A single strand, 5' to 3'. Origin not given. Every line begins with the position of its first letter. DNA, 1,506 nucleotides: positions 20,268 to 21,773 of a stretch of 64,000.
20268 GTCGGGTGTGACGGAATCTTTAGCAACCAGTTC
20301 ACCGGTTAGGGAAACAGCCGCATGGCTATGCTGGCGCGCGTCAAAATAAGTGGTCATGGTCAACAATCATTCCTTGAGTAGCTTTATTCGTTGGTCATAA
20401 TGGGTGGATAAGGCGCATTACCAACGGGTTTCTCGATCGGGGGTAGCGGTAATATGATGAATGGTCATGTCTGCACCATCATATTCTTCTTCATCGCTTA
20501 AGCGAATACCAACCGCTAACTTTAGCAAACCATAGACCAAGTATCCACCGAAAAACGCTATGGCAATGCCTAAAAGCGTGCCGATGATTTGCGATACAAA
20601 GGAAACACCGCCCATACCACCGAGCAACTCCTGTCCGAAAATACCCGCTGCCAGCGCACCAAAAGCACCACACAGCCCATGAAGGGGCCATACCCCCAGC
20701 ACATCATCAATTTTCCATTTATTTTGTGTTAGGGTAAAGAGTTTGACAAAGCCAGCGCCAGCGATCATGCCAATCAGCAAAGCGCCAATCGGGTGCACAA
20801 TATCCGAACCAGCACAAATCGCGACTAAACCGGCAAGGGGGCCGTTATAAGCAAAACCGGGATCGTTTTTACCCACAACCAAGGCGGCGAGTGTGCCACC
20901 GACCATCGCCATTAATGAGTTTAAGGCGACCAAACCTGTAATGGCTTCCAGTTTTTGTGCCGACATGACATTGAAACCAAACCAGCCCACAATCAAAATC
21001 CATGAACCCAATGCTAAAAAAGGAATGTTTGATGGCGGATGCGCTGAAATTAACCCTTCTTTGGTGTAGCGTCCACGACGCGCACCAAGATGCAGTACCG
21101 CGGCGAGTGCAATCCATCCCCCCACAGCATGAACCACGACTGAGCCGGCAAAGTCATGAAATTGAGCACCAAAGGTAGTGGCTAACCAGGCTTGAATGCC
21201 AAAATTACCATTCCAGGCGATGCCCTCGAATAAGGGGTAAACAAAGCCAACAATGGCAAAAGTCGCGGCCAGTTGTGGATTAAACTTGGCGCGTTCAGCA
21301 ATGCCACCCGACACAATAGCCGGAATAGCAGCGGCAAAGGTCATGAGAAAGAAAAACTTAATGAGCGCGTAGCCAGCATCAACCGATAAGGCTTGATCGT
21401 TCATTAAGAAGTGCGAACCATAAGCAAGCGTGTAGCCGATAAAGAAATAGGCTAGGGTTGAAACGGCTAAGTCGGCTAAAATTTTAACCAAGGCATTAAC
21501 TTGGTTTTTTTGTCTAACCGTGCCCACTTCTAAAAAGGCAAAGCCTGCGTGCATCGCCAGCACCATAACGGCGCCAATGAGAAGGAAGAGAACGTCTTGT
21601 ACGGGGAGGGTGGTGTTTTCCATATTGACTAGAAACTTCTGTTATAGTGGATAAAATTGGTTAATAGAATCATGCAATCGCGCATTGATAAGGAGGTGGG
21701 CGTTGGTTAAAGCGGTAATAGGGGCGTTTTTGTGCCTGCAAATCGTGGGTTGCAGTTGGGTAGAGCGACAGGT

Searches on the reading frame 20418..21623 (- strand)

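Call 67: search_protein_families(library=ncbifam, proteins=[window:20418-21623:-], max_evalue=1e-10)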
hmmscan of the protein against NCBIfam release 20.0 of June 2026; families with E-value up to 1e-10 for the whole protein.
window:20418-21623:- (401 aa): 3 families
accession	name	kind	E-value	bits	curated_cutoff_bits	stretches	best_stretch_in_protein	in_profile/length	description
TIGR00836.1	amt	subfamily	2.5e-88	296.7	343.3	1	10-393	1-405/406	ammonium transporter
TIGR03644.1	marine_trans_1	hypoth_equivalog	2.4e-73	247.3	514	1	9-396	3-403/404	probable ammonium transporter, marine subtype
NF007947.0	PRK10666.1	equivalog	2.3e-38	132.3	657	1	10-390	31-422/428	ammonium transporter AmtB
